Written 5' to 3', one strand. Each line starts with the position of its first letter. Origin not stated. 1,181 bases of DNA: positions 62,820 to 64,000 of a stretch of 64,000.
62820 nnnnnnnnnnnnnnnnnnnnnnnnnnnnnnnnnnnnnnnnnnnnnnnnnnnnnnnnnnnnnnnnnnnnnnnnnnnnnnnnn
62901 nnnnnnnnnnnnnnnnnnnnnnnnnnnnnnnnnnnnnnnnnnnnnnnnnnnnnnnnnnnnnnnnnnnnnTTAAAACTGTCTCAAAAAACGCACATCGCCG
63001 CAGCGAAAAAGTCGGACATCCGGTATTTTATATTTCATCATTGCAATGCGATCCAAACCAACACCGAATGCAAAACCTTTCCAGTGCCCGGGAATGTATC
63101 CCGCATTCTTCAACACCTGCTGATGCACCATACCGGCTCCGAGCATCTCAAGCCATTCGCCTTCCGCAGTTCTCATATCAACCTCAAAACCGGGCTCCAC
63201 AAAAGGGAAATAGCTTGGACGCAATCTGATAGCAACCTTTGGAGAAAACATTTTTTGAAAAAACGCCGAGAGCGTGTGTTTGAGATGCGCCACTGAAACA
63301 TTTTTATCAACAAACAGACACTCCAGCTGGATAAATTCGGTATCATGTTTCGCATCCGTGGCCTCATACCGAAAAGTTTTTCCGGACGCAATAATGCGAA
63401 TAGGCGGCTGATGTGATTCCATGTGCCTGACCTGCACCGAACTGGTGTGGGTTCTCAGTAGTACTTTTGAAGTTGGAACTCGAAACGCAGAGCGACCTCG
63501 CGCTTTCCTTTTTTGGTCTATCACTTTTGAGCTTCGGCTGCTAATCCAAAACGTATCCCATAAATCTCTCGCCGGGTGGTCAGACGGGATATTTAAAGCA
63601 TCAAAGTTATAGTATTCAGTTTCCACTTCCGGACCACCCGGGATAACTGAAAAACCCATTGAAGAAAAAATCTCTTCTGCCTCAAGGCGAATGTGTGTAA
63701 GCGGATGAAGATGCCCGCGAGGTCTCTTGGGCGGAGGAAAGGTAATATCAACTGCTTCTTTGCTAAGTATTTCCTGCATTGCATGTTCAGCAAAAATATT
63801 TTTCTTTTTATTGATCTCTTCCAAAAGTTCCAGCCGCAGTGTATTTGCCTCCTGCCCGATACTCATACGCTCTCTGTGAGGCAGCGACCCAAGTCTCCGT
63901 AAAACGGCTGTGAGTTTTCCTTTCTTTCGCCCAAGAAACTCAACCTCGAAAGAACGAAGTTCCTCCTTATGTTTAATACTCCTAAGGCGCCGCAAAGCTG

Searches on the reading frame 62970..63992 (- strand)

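Call 80: search_protein_families(library=pfam, proteins=[window:62970-63992:-], max_evalue=0.001)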
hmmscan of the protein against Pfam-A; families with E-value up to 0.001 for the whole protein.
window:62970-63992:- (340 aa): 2 families
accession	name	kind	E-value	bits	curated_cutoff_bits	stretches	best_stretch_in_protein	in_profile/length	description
PF01409.25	tRNA-synt_2d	-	2.4e-90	302.8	19.8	1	81-340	2-246/246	tRNA synthetases class II core domain (F)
PF02912.23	Phe_tRNA-synt_N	-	4.2e-13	49.5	22.3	1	9-75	3-68/69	Aminoacyl tRNA synthetase class II, N-terminal domain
